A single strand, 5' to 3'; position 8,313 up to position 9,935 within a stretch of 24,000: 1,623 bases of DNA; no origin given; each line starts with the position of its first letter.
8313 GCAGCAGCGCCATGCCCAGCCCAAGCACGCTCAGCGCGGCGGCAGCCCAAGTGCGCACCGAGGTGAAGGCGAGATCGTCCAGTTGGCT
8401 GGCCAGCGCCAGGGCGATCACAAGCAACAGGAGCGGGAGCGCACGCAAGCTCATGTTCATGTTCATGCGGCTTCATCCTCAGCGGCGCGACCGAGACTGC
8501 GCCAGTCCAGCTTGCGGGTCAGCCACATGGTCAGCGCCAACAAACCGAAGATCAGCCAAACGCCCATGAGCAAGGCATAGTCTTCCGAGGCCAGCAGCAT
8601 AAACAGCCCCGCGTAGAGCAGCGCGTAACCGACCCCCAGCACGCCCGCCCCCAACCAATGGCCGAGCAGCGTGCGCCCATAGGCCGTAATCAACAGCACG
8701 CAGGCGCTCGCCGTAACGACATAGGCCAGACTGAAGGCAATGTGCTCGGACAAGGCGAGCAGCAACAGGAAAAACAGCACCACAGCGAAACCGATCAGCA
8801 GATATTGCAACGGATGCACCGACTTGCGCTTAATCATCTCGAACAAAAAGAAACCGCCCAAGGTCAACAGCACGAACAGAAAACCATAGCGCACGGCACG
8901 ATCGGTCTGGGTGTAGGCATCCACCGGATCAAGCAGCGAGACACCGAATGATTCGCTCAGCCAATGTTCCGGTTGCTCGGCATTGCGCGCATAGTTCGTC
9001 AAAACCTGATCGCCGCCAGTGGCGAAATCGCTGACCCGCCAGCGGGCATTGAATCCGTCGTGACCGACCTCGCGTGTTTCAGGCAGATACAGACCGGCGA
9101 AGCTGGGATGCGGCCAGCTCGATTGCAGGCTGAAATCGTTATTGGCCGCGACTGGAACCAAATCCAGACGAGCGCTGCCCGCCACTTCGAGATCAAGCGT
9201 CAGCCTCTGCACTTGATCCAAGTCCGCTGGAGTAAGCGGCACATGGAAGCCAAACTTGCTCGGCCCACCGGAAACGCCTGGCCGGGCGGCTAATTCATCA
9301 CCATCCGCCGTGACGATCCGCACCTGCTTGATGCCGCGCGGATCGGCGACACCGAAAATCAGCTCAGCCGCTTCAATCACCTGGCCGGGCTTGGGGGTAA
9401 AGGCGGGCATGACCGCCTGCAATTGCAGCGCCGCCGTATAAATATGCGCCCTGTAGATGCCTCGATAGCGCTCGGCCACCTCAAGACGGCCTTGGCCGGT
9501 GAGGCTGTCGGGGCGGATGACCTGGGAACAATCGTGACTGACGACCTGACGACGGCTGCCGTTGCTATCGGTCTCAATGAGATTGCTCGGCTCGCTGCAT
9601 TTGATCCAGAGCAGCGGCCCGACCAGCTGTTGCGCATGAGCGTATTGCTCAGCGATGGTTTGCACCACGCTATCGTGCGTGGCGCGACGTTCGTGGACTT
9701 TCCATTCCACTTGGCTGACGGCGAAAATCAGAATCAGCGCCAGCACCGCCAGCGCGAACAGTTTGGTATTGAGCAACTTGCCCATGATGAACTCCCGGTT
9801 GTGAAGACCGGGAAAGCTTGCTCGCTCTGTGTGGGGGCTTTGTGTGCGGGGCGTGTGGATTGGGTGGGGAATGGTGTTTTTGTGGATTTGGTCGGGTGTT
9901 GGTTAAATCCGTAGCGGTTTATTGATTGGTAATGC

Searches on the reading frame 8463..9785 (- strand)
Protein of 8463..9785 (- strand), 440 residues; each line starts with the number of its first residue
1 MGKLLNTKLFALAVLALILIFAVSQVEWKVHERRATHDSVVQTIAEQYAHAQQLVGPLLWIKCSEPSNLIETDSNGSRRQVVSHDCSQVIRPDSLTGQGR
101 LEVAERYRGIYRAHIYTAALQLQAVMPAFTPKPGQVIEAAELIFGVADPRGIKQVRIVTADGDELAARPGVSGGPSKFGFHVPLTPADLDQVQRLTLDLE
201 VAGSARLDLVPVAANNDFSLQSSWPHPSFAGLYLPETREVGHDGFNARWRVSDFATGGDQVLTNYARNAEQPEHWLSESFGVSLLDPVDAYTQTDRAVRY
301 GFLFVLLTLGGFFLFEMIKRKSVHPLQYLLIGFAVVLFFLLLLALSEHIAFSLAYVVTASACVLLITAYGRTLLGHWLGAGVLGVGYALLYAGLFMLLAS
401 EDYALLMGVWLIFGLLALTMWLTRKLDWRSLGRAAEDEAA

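Call 6: search_protein_families(library=pfam, proteins=[window:8463-9785:-], max_evalue=0.1)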
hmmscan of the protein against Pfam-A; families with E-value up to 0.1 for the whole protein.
window:8463-9785:- (440 aa): 1 family
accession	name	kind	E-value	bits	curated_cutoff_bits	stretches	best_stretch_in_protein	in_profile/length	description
PF06123.17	CreD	-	1.6e-123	413.2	23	1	6-428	3-427/428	Inner membrane protein CreD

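Call 50: find_homologous_proteins(query=window:8463-9785:-, max_evalue=1e-60)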
Query window:8463-9785:- (440 aa): 285 proteins with E <= 1e-60 among 8000 candidates; the best 120 are listed.
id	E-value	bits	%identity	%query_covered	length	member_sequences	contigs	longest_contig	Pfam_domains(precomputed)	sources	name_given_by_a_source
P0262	3.2e-267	904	92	100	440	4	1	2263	PF06123.18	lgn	-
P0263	6.9e-267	903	93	100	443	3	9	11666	PF06123.18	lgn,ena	-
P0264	3.9e-240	815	84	100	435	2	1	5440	PF06123.18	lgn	-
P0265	1.2e-228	777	77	100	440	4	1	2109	PF06123.18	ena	-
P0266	9.4e-226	768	76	100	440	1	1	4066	PF06123.18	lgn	-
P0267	1.4e-225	767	76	100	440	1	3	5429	PF06123.18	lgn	-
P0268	4.2e-224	762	76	100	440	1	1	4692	PF06123.18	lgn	-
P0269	2.1e-223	760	76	100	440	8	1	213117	PF06123.18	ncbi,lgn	ncbi:MAG TPA: cell envelope integrity protein CreD [Parasulfuritortus sp.]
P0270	2.9e-221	753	75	100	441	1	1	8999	PF06123.18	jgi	jgi:inner membrane protein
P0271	4.9e-221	752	75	100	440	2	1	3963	PF06123.18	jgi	jgi:inner membrane protein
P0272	6.9e-221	752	75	100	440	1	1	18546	PF06123.18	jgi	jgi:inner membrane protein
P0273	6.6e-216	735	74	100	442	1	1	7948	PF06123.18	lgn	-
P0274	1.2e-215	735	75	100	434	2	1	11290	PF06123.18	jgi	jgi:inner membrane protein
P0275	2.6e-210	717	74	100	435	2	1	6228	PF06123.18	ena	-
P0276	6.3e-210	716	73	100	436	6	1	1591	PF06123.18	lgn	-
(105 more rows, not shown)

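Call 51: find_encoding_contigs(protein=P0263, flank=7000, max_places=4)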
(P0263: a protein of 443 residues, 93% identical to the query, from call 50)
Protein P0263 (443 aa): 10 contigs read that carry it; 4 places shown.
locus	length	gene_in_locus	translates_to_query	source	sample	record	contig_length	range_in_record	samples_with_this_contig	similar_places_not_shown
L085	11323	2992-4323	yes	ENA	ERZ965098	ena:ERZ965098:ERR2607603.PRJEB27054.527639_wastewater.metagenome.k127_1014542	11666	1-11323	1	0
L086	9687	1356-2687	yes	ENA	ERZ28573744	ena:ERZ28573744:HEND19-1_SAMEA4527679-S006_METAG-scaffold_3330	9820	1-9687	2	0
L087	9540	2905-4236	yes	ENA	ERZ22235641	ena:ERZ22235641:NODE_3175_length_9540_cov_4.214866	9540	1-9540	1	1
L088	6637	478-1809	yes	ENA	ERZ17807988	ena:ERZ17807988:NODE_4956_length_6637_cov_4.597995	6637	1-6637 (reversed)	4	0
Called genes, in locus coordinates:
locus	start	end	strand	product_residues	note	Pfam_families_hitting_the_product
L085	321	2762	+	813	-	PF02810:SEC-C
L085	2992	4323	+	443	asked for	PF06123:CreD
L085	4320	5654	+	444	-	PF00933:Glyco_hydro_3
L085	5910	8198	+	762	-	-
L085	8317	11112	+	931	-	PF08487:VIT, PF13757:VIT_2, PF00092:VWA, PF13519:VWA_2, PF13768:VWA_3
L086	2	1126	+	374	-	?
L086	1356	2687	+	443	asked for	PF06123:CreD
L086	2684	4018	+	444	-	PF00933:Glyco_hydro_3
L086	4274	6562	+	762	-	-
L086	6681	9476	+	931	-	PF08487:VIT, PF13757:VIT_2, PF00092:VWA, PF13519:VWA_2, PF13768:VWA_3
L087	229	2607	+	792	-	-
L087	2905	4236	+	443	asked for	PF06123:CreD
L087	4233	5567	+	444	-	PF00933:Glyco_hydro_3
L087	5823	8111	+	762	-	-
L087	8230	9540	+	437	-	?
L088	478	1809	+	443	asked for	PF06123:CreD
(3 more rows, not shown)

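Call 52: find_encoding_contigs(protein=P0264, flank=7000, max_places=2)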
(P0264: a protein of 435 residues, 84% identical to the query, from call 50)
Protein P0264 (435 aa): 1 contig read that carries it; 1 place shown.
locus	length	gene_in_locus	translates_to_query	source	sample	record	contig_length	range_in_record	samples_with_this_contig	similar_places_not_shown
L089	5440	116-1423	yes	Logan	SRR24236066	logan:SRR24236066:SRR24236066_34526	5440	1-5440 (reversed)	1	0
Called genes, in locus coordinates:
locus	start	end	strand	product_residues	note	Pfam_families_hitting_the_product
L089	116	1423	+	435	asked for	PF06123:CreD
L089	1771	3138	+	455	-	PF00324:AA_permease, PF13520:AA_permease_2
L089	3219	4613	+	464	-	PF06751:EutB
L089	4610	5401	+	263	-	PF05985:EutC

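Call 53: find_encoding_contigs(protein=P0269, flank=7000, max_places=2)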
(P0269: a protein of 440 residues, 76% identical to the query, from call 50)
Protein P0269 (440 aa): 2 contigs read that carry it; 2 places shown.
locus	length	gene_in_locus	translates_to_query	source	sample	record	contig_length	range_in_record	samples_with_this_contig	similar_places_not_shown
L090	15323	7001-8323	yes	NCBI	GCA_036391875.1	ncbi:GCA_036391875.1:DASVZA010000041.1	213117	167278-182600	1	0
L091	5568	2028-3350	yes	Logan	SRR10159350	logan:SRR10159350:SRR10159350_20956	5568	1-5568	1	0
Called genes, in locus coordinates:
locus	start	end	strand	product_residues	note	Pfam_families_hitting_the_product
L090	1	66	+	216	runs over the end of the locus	PF02517:Rce1-like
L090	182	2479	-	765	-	PF00144:Beta-lactamase, PF07075:NamZ_N, PF20732:NamZ_C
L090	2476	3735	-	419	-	PF13200:DUF4015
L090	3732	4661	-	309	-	PF01522:Polysacc_deac_1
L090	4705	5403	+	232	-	PF00072:Response_reg, PF00486:Trans_reg_C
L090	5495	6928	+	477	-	PF17203:sCache_3_2 (faint), PF00672:HAMP, PF00512:HisKA, PF13581:HATPase_c_2 (faint), PF02518:HATPase_c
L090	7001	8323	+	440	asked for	PF06123:CreD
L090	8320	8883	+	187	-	PF01551:Peptidase_M23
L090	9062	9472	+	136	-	PF01152:Bac_globin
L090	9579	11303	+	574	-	PF14716:HHH_8, PF14520:HHH_5, PF14792:DNA_pol_B_palm (faint), PF14791:DNA_pol_B_thumb, PF02811:PHP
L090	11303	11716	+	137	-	PF01951:Archease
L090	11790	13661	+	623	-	PF00012:HSP70, PF06723:MreB_Mbl, PF00012:HSP70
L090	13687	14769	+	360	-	PF00226:DnaJ, PF01556:DnaJ_C, PF00684:DnaJ_CXXCXGXG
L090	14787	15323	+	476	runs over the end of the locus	PF01139:RtcB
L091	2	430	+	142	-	?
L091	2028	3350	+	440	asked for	PF06123:CreD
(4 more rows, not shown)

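Call 105: find_encoding_contigs(protein=P0272, flank=5000, max_places=1)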
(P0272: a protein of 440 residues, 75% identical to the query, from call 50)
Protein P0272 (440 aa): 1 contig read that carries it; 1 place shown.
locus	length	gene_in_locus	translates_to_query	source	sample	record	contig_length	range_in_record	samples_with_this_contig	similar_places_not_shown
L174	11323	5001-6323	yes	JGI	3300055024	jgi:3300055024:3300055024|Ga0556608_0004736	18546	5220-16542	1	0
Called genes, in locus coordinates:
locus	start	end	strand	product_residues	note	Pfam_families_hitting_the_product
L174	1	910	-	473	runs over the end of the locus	PF02788:RuBisCO_large_N, PF00016:RuBisCO_large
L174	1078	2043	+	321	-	PF00126:HTH_1, PF03466:LysR_substrate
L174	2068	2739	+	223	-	PF02517:Rce1-like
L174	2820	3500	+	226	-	PF00072:Response_reg, PF00486:Trans_reg_C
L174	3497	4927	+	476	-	PF17203:sCache_3_2 (faint), PF00672:HAMP, PF00512:HisKA, PF02518:HATPase_c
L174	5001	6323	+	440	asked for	PF06123:CreD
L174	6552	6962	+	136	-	PF01152:Bac_globin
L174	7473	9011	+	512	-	PF07804:HipA_C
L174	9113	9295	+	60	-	PF14716:HHH_8 (weak)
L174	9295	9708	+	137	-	PF01951:Archease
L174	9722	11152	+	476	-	PF01139:RtcB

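Call 106: find_encoding_contigs(protein=P0274, flank=5000, max_places=1)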
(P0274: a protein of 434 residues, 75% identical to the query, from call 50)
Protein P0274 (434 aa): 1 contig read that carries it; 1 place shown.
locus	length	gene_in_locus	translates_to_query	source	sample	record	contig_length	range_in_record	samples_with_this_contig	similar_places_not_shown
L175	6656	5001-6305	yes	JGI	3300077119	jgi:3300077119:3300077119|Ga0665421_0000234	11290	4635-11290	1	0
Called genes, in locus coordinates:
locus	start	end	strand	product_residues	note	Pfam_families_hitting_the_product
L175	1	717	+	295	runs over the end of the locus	PF02629:CoA_binding, PF13607:Succ_CoA_lig, PF00549:Ligase_CoA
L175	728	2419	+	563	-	PF00795:CN_hydrolase, PF02540:NAD_synthase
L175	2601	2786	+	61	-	PF01361:Tautomerase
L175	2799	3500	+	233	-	PF00072:Response_reg, PF00486:Trans_reg_C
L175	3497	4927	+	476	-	PF00672:HAMP, PF00512:HisKA, PF02518:HATPase_c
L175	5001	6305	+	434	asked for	PF06123:CreD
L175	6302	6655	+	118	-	?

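Call 107: find_encoding_contigs(protein=P0267, flank=5000, max_places=2)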
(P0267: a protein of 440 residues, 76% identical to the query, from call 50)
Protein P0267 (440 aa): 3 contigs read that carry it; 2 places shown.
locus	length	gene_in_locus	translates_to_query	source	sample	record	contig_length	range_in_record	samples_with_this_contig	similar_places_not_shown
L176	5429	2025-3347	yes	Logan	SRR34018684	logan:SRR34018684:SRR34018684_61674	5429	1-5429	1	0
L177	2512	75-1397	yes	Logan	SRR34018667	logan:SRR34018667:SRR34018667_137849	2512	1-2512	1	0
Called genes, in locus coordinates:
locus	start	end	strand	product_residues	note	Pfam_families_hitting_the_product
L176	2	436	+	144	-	?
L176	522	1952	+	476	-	PF17203:sCache_3_2 (weak), PF00672:HAMP, PF00512:HisKA, PF02518:HATPase_c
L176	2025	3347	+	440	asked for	PF06123:CreD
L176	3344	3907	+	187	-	PF01551:Peptidase_M23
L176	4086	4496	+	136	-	PF01152:Bac_globin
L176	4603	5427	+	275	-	?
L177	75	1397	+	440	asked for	PF06123:CreD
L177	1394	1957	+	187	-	PF01551:Peptidase_M23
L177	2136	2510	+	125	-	?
